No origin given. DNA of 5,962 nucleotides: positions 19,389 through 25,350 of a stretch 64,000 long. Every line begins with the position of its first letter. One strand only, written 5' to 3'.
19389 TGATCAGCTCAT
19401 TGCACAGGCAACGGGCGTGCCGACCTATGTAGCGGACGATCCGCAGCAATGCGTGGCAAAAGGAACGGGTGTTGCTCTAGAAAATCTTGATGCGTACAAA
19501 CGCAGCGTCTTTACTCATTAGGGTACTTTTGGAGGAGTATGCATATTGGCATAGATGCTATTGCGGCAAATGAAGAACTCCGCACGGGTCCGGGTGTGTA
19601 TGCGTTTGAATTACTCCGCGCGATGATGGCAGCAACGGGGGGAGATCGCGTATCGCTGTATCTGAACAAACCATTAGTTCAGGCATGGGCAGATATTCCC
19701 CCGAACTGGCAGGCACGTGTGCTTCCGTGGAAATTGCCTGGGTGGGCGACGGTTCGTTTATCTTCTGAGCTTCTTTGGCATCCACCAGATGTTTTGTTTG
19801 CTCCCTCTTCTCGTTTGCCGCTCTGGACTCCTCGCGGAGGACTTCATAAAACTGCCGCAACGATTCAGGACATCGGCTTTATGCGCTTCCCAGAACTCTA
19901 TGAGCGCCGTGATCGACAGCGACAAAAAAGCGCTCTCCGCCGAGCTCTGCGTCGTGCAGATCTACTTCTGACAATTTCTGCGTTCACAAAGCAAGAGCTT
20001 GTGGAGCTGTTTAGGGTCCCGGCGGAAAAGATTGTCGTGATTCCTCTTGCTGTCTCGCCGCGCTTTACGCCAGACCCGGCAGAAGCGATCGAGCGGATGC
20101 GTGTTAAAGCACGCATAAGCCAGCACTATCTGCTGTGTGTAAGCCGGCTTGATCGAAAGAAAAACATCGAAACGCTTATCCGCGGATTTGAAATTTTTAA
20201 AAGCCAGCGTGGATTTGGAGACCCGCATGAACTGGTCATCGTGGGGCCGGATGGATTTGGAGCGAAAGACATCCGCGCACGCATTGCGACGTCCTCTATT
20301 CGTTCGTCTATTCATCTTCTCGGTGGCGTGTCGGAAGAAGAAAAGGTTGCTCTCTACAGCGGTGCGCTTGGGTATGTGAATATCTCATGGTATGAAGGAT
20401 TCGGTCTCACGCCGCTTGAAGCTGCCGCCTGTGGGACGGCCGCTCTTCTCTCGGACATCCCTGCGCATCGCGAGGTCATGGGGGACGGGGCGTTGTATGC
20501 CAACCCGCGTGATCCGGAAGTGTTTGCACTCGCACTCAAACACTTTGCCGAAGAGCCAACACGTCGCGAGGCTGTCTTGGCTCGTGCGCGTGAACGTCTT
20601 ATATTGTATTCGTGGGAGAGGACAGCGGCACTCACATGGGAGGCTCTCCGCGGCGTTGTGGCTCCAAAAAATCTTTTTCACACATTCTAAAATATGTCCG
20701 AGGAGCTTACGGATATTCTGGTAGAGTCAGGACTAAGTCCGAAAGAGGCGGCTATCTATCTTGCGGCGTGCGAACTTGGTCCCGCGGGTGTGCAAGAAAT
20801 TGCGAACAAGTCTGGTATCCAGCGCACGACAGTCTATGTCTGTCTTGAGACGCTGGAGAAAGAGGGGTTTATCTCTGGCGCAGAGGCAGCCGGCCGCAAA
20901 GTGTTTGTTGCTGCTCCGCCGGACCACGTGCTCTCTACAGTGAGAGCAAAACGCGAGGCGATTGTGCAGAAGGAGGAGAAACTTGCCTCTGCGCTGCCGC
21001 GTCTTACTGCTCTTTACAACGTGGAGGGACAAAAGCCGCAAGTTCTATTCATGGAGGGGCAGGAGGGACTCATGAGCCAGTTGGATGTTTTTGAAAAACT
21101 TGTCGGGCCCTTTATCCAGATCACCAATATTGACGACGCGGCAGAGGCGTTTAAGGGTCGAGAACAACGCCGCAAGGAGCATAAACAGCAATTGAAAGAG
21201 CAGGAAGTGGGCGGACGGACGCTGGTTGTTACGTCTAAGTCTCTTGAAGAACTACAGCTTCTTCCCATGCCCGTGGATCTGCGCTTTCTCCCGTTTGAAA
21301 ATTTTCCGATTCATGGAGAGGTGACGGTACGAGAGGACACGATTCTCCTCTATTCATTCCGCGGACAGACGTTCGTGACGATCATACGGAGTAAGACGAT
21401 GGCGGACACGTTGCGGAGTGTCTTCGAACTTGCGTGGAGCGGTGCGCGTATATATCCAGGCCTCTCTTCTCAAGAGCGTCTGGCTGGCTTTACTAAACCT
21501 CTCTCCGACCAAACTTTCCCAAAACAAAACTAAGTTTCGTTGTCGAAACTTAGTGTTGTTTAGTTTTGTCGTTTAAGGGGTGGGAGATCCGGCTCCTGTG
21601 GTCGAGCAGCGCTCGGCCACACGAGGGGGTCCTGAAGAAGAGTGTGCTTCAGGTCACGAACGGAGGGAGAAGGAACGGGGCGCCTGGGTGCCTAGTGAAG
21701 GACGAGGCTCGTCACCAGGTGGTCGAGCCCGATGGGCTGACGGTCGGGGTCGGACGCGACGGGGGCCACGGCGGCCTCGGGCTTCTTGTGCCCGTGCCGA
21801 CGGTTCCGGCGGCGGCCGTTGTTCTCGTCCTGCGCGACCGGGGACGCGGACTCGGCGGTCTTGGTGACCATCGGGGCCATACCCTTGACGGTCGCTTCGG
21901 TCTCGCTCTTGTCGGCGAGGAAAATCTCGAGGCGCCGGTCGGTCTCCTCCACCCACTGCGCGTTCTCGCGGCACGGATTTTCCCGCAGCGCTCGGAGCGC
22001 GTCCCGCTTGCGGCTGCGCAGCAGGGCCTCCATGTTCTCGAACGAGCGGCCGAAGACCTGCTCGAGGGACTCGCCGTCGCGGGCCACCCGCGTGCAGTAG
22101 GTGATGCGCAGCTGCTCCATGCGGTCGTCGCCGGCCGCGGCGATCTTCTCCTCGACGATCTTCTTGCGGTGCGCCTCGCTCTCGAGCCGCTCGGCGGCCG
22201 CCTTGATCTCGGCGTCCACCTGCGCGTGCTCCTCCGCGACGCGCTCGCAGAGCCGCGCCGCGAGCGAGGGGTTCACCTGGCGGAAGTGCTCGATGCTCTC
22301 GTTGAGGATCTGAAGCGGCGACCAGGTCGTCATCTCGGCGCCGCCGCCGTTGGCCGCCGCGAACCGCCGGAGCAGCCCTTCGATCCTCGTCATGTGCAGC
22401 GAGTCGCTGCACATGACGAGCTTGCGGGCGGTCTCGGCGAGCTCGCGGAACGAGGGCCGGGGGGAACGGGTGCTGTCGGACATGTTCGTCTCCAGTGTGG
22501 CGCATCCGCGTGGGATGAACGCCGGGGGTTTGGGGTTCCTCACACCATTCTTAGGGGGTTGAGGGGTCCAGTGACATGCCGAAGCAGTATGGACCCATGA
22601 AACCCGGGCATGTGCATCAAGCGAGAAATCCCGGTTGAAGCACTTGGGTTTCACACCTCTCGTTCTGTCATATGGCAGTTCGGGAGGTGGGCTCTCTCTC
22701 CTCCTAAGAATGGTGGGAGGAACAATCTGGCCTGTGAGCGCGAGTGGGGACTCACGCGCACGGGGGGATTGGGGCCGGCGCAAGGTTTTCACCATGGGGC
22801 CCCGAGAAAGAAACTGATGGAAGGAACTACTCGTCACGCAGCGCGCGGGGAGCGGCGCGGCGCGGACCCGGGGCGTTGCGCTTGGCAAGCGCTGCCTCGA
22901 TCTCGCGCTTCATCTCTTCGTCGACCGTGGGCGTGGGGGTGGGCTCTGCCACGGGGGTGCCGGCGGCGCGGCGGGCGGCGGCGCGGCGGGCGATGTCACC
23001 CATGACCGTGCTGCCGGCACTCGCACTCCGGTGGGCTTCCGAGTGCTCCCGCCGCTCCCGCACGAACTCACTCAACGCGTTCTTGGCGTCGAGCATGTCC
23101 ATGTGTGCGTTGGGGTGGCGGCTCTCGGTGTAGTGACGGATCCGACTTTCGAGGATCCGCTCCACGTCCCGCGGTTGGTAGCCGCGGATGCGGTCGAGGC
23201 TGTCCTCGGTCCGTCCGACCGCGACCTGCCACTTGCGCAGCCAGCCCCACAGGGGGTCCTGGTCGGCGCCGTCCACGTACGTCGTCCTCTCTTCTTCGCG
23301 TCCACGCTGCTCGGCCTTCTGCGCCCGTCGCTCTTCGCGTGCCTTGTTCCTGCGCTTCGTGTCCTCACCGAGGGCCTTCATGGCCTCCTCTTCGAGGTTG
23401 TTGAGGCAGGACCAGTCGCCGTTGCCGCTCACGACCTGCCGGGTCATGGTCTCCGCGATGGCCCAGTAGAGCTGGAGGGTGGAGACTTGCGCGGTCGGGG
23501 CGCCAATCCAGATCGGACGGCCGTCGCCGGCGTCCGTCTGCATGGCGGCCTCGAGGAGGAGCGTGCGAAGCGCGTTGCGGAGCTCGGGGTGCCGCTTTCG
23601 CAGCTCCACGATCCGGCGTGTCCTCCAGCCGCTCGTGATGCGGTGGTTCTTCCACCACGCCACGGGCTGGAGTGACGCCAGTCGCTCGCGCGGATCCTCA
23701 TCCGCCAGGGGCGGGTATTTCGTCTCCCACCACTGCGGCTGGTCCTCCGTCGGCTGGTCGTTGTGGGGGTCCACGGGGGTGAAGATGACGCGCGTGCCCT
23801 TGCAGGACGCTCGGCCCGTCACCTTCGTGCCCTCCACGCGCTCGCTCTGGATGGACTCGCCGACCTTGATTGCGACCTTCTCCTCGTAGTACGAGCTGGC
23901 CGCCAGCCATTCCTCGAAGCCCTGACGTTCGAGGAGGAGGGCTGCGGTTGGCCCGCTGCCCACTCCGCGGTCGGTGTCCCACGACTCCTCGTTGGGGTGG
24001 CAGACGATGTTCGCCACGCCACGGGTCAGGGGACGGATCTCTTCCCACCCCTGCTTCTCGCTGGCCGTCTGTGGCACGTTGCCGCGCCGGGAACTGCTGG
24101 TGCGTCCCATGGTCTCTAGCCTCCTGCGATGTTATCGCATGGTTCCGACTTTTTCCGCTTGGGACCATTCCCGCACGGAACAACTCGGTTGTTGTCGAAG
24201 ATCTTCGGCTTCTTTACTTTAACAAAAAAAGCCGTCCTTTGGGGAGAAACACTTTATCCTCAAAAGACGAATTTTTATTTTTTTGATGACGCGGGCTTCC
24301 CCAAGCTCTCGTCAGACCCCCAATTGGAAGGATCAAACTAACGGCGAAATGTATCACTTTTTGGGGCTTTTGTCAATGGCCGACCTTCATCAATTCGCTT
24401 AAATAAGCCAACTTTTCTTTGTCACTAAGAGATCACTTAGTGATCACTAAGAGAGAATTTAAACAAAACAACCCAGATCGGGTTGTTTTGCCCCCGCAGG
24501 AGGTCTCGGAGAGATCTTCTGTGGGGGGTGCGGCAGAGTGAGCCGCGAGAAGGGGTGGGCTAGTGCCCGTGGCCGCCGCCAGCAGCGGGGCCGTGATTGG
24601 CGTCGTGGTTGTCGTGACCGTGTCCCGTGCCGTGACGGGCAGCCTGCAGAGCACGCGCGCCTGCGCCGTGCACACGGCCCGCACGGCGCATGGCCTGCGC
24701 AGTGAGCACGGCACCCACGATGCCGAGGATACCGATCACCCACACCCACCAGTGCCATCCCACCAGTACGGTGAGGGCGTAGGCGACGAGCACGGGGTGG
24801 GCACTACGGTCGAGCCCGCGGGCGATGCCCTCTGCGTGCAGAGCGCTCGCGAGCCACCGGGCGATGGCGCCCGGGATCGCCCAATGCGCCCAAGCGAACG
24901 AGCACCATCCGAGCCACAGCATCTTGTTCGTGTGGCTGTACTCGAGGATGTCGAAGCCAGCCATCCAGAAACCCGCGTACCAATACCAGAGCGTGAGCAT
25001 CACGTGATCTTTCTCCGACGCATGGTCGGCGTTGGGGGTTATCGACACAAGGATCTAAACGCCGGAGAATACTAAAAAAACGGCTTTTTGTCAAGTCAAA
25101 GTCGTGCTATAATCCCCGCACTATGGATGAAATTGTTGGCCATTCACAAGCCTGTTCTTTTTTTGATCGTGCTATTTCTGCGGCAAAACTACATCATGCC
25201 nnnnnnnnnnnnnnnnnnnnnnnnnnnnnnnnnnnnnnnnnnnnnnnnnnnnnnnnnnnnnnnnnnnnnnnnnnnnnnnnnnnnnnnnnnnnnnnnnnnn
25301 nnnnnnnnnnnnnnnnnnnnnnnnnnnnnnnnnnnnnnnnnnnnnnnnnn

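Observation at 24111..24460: Island promoter region: consensus -35/-10, alternating 11-mer operator, long structured leader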

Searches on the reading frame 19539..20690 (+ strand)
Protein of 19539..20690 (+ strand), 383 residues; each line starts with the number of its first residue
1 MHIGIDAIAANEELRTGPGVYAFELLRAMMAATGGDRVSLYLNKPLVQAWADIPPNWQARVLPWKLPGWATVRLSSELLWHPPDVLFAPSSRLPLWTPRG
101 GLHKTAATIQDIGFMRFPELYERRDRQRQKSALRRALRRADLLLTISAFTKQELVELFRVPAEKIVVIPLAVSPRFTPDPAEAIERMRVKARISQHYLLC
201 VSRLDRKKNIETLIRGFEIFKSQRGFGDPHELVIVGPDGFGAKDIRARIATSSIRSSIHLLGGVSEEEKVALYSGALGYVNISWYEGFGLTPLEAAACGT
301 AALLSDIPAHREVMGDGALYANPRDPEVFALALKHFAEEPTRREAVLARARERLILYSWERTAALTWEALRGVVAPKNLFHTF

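Call 9: search_protein_families(library=pfam, proteins=[window:19539-20690:+], max_evalue=0.01)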
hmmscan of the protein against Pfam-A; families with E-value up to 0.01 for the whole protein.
window:19539-20690:+ (383 aa): 6 families
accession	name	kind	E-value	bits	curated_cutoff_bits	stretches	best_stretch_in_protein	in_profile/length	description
PF00534.26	Glycos_transf_1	-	8.8e-24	84.4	26.4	1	194-352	14-171/172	Glycosyl transferases group 1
PF13692.12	Glyco_trans_1_4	-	5.3e-19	69.3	27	1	196-336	2-139/142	Glycosyl transferases group 1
PF13439.12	Glyco_transf_4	-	2.6e-11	44.3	28.5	1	17-174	3-168/170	Glycosyltransferase Family 4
PF13579.12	Glyco_trans_4_4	-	2.6e-09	38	29.7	1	16-170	1-157/158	Glycosyl transferase 4-like domain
PF20706.3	GT4-conflict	-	2.8e-08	33.6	26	1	123-306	129-312/385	Family 4 Glycosyltransferase in conflict systems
PF13524.12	Glyco_trans_1_2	-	3.8e-08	33.8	25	1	257-358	28-134/144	Glycosyl transferase-like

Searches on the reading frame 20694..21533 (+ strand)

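Call 9: search_protein_families(library=pfam, proteins=[window:20694-21533:+], max_evalue=0.01)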
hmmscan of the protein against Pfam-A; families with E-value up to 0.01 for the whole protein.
window:20694-21533:+ (279 aa): 5 families
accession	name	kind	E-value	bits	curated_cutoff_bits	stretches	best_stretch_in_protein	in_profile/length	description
PF01978.25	TrmB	-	9e-12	45.1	25.6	1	12-76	4-67/68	Sugar-specific transcriptional regulator TrmB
PF09339.16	HTH_IclR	-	2.7e-06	27.5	22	1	29-60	17-48/52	IclR helix-turn-helix domain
PF01047.28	MarR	-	0.00023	21.4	24.6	1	27-61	14-48/59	MarR family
PF13412.12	HTH_24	-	0.00066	19.6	21.9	1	34-60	21-47/48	Winged helix-turn-helix DNA-binding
PF13730.12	HTH_36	-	0.0055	16.9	25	0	13-60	2-55/55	Helix-turn-helix domain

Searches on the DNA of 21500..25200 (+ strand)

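Call 10: search_dna_similar(query=window:21500-25200:+, collection=plasmids, mode=distant)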
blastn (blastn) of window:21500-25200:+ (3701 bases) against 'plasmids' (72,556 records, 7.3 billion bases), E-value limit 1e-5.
No match.

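Call 11: search_dna_similar(query=window:21500-25200:+, collection=phages, mode=distant)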
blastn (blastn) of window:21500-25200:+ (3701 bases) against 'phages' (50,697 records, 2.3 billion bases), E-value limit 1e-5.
No match.

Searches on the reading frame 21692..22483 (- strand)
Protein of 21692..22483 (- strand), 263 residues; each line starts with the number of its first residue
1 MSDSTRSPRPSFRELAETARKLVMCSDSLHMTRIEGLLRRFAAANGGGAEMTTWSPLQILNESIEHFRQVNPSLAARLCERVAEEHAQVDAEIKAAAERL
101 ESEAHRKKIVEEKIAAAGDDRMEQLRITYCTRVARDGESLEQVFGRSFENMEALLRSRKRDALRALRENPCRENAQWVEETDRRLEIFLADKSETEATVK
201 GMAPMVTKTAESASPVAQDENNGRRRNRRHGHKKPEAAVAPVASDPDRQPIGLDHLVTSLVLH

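Call 23: search_protein_families(library=phrogs, proteins=[window:21692-22483:-], max_evalue=1)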
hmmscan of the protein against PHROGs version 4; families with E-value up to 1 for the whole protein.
window:21692-22483:- (263 aa): 3 families
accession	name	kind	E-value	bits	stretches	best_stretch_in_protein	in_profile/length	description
phrog_19553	-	tail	0.007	17.8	1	44-123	49-127/150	minor tail protein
phrog_18482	-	unknown function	0.049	14.5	1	64-115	36-85/195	-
phrog_27566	-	unknown function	0.07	14.5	1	80-114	66-99/105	-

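Call 24: search_protein_families(library=ncbifam, proteins=[window:21692-22483:-], max_evalue=1)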
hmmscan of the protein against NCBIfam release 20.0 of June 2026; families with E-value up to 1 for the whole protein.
window:21692-22483:- (263 aa): 2 families
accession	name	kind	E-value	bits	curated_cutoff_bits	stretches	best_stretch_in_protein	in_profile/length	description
TIGR02414.1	pepN_proteo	equivalog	0.075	11.1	718.2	1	33-105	780-855/868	aminopeptidase N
NF041482.1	ADPrt_Strmyces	equivalog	0.18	11.4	250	1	72-129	15-72/208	ADP-ribosyltransferase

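Call 25: find_homologous_proteins(query=window:21692-22483:-, max_evalue=0.01)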
Query window:21692-22483:- (263 aa): 2 proteins with E <= 0.01 among 5187 candidates.
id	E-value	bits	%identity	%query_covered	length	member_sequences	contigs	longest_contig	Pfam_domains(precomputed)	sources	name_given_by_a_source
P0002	1.6e-165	567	100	100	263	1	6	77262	-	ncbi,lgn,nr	ncbi:hypothetical protein HYW18_00155 [Candidatus Uhrbacteria bacterium]|nr:hypothetical protein [Ca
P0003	1.6e-76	275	78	65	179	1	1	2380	-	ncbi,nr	ncbi:MAG: hypothetical protein HY567_00380, partial [Candidatus Kerfeldbacteria bacterium]|nr:hypoth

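Call 28: find_encoding_contigs(protein=P0003, flank=5000)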
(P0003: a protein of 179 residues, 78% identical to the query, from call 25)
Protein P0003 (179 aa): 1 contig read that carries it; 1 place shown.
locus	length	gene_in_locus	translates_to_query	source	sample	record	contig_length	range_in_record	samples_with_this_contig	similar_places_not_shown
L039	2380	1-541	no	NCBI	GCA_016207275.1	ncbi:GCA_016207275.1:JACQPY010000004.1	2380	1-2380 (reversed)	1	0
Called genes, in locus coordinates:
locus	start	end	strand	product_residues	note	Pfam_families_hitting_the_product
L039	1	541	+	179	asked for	?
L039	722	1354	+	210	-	-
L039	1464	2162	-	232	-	PF01797:Y1_Tnp (faint)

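Call 64: find_related_loci(query=window:21692-22483:-, collection=viral_contigs, flank=6000)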
Query window:21692-22483:- (263 aa) in viral_contigs; peptide patterns used: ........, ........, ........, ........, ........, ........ (x = any residue, [..] = any of these).
17 stretches matched a pattern, but none encodes a relative of the query by tblastn (E <= 1e-3).

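Call 78: search_solved_structures(query=window:21692-22483:-, max_evalue=1)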
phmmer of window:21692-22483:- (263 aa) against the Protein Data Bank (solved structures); distinct sequences matched with E-value up to 1: 1.
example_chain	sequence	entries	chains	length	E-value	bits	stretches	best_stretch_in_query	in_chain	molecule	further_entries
9tlr_A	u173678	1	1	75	0.4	13.8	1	70-121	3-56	Sc-apCC-2-BCL-xL-11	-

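Call 79: search_protein_families(library=padloc, proteins=[window:21692-22483:-], max_evalue=1)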
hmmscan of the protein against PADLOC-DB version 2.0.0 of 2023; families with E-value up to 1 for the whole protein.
window:21692-22483:- (263 aa): 1 family
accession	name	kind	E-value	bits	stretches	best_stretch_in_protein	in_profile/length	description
PDLC02723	PbeC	-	0.0039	13.7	1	55-119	184-247/618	PbeC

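Call 80: search_protein_families(library=pfam, proteins=[L039:680-1354:+, L039:1464-2162:-], max_evalue=0.001)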
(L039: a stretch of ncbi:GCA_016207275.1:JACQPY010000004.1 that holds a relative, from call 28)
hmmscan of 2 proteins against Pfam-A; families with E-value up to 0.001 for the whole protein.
L039:680-1354:+ (224 aa): 0 families

L039:1464-2162:- (232 aa): 1 family
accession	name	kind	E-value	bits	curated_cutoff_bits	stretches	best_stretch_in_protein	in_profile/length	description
PF01797.21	Y1_Tnp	-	1.8e-05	25.3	23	1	73-146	41-119/121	Transposase IS200 like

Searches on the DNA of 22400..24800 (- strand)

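Call 4: search_rna_families(source=window, start=23900, end=24800, threshold=evalue, max_evalue=10)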
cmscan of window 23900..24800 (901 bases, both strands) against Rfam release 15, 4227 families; matches with E-value up to 10: 4.
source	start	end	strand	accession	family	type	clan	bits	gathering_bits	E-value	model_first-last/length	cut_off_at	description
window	24491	24527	+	RF03837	mir-3138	Gene; miRNA;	-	18.6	90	4.2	1-82/82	no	mir-3138 microRNA precursor family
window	24662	24690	+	RF03929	mir-6579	Gene; miRNA;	-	15.8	47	9.6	1-68/68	no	mir-6579 microRNA precursor family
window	24661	24725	-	RF03930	mir-1909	Gene; miRNA;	-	15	80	7.4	1-72/72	no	mir-1909 microRNA precursor family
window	24233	24271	-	RF01625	ceN28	Gene; snRNA; snoRNA; CD-box;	-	14.3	70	8.6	1-88/88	no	Caenorhabditis snoRNA ceN28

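Call 72: search_rna_families(source=L040, threshold=evalue, max_evalue=10)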
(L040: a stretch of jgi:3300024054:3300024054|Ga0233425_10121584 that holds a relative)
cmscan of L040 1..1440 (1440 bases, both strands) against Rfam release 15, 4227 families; matches with E-value up to 10: 5.
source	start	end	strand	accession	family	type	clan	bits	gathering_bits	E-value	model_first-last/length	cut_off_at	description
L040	609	697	-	RF03009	malK-III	Cis-reg;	-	20.8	50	0.12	1-94/94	no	malK-III RNA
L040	1352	1414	-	RF03518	mir-1893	Gene; miRNA;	-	19.7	94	1.8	1-83/83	no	mir-1893 microRNA precursor family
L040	1031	1085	+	RF03637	mir-5879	Gene; miRNA;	-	17.3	97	2.2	13-64/76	no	mir-5879 microRNA precursor family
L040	1031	1085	-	RF03637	mir-5879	Gene; miRNA;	-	15.2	97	9.4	13-64/76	no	mir-5879 microRNA precursor family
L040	334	460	-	RF02344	ar14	Gene; sRNA;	-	14.2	58.8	7.5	1-123/123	no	Alphaproteobacterial ar14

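Call 82: search_rna_families(source=window, start=22400, end=22900, threshold=evalue, max_evalue=10)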
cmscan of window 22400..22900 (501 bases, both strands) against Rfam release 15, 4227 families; matches with E-value up to 10: 1.
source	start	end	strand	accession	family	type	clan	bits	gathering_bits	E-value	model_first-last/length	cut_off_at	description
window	22645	22687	+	RF02888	BtsR1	Gene; sRNA;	-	14.9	66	3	1-51/51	no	Bacillus sRNA 1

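Call 87: build_rna_model(alignment_id=A5, structure=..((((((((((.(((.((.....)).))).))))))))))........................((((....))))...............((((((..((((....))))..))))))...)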
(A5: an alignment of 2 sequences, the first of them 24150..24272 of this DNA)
Model R1 built from alignment A5 (2 sequences, 123 columns); structure: as given.
model positions 123; base pairs 29; branch points 2; effective number of sequences 0.95; information 0.591 bits per position. Calibrated on 0.2 Mb of random sequence (short: E-values are rough).
structure used (alignment columns):
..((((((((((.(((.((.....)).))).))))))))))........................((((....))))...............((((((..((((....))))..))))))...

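Call 88: search_with_rna_model(model_id=R1, sources=[window, L039, L040, L041, L042, L043, L044, L045, L046, L047, L048, L049, L050, L051, L052, L053, L054, L055, L056, L057, L058, L059, L060, L061, L062, L063, L064, L065, L066, L067, L068, L069, L070, L071, L072, L073, L075, L019], max_evalue=10)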
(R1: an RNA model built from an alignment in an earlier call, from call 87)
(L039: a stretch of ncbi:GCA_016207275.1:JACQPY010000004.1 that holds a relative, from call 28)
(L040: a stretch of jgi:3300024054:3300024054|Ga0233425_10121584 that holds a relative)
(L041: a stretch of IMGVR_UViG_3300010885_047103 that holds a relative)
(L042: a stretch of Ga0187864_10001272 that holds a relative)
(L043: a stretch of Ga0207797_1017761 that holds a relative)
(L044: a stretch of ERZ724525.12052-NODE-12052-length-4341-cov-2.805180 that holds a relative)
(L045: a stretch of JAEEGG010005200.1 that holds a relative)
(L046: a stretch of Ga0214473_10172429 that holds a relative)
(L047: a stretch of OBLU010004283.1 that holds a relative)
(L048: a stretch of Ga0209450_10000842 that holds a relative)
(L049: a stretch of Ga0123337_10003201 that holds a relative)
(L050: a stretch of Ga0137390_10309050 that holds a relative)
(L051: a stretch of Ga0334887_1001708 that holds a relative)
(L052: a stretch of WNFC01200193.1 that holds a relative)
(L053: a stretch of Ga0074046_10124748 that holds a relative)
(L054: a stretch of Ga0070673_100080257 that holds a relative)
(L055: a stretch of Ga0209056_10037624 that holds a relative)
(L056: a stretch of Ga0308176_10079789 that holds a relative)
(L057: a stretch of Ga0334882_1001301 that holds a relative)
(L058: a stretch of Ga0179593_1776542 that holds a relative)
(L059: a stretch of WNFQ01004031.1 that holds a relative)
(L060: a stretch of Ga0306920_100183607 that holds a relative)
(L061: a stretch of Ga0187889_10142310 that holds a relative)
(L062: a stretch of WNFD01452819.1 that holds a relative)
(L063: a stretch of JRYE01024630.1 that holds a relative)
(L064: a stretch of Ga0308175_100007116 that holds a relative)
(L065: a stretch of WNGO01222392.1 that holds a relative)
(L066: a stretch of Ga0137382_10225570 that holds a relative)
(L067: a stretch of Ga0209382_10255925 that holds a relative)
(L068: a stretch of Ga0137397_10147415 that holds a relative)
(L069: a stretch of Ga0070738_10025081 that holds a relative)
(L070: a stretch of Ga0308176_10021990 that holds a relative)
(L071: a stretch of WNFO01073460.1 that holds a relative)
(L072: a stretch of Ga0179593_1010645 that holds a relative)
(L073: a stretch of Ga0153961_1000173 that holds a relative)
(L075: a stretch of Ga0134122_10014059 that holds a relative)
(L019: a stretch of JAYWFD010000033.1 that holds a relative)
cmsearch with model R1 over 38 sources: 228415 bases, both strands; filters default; matches with E-value up to 10: 41.
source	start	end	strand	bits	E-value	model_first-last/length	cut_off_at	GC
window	24150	24272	-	153.6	5.6e-39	1-123/123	no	0.44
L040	44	155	+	129.1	2e-32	1-123/123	no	0.5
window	24230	24329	+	27.9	2.7e-05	1-123/123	no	0.46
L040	7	85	-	21.9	0.0011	1-123/123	no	0.44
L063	68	91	-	18.8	0.0075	95-118/123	no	0.71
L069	3615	3634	-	17.9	0.013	97-116/123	no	0.7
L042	162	181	+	17.9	0.013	97-116/123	no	0.7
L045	5004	5023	+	17.9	0.013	97-116/123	no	0.7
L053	1187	1206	-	17.9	0.013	97-116/123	no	0.7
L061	853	872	+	17.9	0.013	97-116/123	no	0.7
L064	6815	6840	+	17.8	0.014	94-119/123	no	0.65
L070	2544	2569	+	17.8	0.014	94-119/123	no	0.65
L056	2729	2752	+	14.8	0.089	94-119/123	no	0.67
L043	3066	3083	+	14.7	0.09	98-115/123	no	0.61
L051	8168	8185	+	14.5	0.1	98-115/123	no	0.67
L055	3212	3229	-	14.5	0.1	98-115/123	no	0.67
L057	7999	8016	+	14.5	0.1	98-115/123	no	0.67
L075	4013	4030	-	14.5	0.1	98-115/123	no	0.67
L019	5855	5925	-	13.8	0.16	1-123/123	no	0.37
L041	6026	6118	-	13.7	0.17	1-123/123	no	0.59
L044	4116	4148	+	12.7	0.32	89-120/123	no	0.67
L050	1259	1278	-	12.6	0.33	97-116/123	no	0.65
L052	388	407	+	12.6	0.33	97-116/123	no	0.65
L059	8821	8840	-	12.6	0.33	97-116/123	no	0.65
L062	448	467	+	12.6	0.33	97-116/123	no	0.65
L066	1147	1166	-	12.6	0.33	97-116/123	no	0.65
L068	190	209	-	12.6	0.33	97-116/123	no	0.65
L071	2917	2936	-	12.6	0.33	97-116/123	no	0.65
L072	718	737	-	12.6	0.33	97-116/123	no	0.65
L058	751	770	+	12.6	0.33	97-116/123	no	0.65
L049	3487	3502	+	12.6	0.35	99-114/123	no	0.62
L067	233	248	-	12.6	0.35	99-114/123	no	0.62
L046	1715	1730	+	12.6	0.35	99-114/123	no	0.62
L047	2061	2076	+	12.6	0.35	99-114/123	no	0.62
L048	1670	1685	-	12.6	0.35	99-114/123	no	0.62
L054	2245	2260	-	12.6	0.35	99-114/123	no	0.62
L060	548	563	-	12.6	0.35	99-114/123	no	0.62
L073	1275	1290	-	12.6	0.35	99-114/123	no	0.62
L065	62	77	+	8.5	4.2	99-114/123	no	0.62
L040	98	117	-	7.8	6.7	58-77/123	no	0.4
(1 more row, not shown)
